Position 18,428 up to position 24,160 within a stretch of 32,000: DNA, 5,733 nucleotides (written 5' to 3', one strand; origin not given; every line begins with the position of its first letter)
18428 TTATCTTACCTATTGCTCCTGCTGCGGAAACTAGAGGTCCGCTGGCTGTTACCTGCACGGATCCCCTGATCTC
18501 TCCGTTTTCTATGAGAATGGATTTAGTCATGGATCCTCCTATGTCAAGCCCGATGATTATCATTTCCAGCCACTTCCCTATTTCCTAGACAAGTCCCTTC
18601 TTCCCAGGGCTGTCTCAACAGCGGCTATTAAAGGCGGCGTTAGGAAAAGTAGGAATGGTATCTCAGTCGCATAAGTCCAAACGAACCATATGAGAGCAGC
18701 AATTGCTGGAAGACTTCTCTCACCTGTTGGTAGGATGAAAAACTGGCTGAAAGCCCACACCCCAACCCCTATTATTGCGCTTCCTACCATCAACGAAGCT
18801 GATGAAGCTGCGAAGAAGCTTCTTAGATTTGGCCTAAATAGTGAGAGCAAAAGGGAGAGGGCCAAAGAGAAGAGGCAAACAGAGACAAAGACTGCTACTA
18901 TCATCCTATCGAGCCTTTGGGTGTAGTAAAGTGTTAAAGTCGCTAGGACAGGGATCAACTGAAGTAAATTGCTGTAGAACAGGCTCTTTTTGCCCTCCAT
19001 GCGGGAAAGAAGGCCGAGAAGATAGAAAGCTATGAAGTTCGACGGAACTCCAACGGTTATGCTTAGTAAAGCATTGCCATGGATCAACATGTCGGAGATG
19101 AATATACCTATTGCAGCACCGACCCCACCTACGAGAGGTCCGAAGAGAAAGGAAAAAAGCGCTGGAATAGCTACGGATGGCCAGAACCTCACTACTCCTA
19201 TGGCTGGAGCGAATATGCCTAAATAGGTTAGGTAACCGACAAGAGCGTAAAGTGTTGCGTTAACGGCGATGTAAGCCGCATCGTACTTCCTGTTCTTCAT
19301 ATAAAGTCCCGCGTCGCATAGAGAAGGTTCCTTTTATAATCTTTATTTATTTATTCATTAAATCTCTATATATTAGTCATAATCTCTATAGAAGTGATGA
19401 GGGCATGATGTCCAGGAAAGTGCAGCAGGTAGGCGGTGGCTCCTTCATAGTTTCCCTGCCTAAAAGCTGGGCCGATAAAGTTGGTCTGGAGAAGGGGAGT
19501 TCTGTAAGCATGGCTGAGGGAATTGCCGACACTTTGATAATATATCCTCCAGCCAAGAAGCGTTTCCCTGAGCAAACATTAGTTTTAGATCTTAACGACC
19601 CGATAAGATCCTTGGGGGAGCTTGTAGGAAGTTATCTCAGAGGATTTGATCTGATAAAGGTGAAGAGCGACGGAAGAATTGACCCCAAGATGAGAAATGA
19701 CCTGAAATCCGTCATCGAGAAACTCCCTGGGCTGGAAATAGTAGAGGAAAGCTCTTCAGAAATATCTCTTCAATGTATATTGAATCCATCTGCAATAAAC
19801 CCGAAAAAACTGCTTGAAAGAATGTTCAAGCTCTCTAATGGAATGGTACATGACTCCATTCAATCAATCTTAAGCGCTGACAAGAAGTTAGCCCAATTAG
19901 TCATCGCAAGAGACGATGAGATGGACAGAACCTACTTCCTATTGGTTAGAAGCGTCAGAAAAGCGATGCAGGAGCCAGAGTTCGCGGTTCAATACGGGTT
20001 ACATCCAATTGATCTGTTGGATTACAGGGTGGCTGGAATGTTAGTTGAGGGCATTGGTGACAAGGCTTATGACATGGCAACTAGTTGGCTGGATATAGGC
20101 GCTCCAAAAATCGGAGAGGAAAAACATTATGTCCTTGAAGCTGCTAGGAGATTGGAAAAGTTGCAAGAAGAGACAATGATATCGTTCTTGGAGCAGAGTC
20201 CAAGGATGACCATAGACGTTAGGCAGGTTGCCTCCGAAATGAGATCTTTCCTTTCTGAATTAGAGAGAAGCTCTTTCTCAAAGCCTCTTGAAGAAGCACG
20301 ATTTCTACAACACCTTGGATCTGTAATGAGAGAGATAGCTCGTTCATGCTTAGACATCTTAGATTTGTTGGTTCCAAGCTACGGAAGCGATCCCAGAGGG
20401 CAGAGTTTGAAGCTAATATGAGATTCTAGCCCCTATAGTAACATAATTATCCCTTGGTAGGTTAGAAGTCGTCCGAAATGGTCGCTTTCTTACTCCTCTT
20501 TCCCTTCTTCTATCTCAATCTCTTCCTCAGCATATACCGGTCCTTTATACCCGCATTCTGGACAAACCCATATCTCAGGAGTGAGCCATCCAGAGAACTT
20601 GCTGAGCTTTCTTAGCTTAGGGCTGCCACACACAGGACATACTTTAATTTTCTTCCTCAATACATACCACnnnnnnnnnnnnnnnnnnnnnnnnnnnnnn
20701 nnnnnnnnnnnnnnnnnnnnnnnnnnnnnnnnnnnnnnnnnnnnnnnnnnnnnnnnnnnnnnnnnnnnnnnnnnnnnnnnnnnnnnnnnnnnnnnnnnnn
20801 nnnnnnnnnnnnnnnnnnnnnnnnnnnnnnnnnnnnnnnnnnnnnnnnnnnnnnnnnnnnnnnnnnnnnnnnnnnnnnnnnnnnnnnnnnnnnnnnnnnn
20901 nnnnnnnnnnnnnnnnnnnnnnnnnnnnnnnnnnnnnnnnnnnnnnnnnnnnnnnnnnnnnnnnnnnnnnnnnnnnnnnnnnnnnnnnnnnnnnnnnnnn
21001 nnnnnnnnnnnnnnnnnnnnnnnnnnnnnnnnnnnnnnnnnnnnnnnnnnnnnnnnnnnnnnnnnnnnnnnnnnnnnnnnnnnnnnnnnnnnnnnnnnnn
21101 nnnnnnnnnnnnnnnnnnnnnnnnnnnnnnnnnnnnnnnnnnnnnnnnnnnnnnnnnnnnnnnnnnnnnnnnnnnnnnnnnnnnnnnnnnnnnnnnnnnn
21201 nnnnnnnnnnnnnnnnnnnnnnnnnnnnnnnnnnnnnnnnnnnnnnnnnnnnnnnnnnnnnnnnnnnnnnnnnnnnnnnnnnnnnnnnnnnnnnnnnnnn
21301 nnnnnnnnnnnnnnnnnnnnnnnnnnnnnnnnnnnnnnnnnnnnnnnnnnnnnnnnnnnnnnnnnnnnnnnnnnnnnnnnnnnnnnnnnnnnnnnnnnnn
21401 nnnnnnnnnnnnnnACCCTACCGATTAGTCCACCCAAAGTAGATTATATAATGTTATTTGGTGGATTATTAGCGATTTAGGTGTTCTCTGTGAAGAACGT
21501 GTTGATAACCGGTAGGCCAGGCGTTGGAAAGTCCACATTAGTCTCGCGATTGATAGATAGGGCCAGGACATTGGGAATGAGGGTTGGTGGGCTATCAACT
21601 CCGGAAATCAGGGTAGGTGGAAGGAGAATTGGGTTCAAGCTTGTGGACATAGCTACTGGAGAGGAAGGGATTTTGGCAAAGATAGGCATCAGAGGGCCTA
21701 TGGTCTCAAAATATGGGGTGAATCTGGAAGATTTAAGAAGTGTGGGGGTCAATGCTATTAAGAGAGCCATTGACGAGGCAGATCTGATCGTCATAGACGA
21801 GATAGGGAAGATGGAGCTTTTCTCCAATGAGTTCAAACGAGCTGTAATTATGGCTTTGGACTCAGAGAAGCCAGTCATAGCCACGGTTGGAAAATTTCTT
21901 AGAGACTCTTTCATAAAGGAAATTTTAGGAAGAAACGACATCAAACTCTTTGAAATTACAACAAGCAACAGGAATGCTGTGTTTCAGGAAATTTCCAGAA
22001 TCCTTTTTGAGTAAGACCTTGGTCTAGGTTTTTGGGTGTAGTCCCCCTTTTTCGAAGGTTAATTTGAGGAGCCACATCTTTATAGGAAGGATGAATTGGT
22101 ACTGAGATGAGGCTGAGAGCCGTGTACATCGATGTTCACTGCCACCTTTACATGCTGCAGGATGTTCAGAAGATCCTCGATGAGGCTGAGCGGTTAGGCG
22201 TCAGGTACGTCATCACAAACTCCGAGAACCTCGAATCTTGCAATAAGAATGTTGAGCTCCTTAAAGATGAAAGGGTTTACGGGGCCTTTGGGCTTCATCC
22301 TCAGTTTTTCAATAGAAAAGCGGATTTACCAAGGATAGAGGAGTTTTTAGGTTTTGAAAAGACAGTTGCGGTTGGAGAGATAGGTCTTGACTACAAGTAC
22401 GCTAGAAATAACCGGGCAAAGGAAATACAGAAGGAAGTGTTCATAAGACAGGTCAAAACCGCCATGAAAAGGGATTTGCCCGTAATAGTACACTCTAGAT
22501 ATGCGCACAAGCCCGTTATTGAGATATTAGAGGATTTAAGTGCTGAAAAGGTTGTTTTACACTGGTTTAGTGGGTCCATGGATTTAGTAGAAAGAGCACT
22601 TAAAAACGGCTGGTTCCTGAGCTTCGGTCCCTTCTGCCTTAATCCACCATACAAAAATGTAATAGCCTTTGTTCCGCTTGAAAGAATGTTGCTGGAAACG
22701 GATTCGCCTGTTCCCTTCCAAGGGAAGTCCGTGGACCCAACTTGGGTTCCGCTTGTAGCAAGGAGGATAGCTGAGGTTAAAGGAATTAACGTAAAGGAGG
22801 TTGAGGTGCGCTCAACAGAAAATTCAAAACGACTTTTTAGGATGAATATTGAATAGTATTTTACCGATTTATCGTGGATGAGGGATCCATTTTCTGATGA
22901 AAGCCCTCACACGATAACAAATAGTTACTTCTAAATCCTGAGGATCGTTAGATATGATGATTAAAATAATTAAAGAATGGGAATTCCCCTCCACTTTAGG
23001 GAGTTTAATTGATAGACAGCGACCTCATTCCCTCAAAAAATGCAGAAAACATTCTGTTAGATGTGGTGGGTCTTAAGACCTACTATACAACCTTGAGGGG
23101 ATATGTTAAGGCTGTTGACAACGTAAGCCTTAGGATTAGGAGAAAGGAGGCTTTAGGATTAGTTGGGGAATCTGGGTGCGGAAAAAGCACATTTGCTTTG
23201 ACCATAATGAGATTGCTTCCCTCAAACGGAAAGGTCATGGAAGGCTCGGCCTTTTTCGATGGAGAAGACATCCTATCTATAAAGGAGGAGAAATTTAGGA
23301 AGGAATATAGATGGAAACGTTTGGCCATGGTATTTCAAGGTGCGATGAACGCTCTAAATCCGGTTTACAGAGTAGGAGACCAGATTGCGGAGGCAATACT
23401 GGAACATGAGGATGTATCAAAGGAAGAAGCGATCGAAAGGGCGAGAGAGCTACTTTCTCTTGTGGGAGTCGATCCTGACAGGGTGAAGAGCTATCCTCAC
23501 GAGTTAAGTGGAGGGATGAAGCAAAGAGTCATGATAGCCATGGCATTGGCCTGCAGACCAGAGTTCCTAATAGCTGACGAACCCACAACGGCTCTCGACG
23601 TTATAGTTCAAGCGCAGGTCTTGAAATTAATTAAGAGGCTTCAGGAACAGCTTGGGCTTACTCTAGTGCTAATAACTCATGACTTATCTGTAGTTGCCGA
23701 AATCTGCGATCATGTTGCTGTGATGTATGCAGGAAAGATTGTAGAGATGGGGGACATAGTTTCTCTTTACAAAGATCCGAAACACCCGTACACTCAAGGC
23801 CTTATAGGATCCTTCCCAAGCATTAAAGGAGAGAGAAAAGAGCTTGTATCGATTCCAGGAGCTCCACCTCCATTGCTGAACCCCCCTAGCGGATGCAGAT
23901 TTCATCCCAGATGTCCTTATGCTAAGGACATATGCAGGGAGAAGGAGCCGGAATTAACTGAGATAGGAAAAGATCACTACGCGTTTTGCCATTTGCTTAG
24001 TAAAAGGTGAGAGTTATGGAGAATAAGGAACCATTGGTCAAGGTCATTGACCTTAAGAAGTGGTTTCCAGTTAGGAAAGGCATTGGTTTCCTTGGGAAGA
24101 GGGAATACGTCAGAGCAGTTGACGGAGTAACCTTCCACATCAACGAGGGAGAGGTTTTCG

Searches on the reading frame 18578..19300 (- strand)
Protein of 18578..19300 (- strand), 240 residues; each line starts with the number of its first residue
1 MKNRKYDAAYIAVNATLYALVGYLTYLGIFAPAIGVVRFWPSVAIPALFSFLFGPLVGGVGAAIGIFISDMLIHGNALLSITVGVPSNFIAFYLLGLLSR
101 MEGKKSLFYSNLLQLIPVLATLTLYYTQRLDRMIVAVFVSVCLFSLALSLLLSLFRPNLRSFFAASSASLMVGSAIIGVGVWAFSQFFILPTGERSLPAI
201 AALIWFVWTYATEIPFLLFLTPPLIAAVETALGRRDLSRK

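Call 9: search_protein_families(library=pfam, max_evalue=0.001, proteins=[window:18578-19300:-])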
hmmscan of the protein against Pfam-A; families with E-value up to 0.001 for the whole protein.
window:18578-19300:- (240 aa): 1 family
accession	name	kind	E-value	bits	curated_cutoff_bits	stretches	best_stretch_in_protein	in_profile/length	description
PF07155.17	ECF-ribofla_trS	-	0.00035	21.1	26.7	1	8-112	7-108/172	ECF-type riboflavin transporter, S component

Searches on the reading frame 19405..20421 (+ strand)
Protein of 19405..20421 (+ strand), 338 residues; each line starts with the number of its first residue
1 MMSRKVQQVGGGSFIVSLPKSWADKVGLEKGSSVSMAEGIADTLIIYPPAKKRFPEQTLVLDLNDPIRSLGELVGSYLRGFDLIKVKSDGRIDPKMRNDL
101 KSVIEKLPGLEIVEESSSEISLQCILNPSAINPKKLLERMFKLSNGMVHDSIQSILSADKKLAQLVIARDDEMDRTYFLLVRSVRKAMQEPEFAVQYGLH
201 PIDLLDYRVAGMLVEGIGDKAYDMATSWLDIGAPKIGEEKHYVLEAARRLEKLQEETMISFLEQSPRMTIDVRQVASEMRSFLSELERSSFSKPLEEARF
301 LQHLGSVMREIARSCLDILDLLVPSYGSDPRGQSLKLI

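Call 9: search_protein_families(library=pfam, max_evalue=0.001, proteins=[window:19405-20421:+])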
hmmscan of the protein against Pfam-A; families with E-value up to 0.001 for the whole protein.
window:19405-20421:+ (338 aa): 2 families
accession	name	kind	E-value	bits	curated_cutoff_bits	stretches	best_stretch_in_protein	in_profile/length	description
PF01895.24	PhoU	-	5.3e-11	43.2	23.5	1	137-225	1-86/89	PhoU domain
PF04014.23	MazE_antitoxin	-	3.6e-08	33.7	24.7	1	7-52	1-46/48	Antidote-toxin recognition MazE, bacterial antitoxin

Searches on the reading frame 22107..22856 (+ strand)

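Call 10: search_protein_families(library=pfam, max_evalue=0.001, proteins=[window:22107-22856:+])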
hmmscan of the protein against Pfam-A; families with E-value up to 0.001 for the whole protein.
window:22107-22856:+ (249 aa): 1 family
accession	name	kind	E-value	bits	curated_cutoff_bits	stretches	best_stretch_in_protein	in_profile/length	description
PF01026.27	TatD_DNase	-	4e-59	200.5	27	1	8-245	1-253/253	TatD related DNase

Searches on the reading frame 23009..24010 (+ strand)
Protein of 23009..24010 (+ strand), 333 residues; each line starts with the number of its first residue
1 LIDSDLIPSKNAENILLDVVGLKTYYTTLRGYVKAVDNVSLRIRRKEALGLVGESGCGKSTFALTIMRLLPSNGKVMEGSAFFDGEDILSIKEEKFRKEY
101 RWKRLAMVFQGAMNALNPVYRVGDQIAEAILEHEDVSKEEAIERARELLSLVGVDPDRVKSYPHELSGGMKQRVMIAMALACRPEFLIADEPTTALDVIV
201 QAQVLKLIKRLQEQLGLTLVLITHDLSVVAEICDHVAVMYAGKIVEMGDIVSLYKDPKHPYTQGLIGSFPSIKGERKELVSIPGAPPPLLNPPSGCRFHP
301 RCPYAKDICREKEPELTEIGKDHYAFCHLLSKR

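Call 10: search_protein_families(library=pfam, max_evalue=0.001, proteins=[window:23009-24010:+])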
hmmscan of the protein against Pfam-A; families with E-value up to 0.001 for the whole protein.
window:23009-24010:+ (333 aa): 5 families
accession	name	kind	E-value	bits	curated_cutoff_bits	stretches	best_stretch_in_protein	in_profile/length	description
PF00005.33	ABC_tran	-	2.3e-29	103.2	25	1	37-194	2-137/137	ABC transporter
PF08352.17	oligo_HPY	-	6.5e-22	78.1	27.1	1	245-309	1-65/65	Oligopeptide/dipeptide transporter, C-terminal region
PF13304.12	AAA_21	-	1.7e-05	25.5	27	1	158-229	230-303/304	AAA domain, putative AbiEii toxin, Type IV TA system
PF02463.25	SMC_N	-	9.9e-05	22.3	40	0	50-235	28-208/220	RecF/RecN/SMC N terminal domain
PF13401.12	AAA_22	-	0.00087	20.1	27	0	46-222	5-121/130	AAA domain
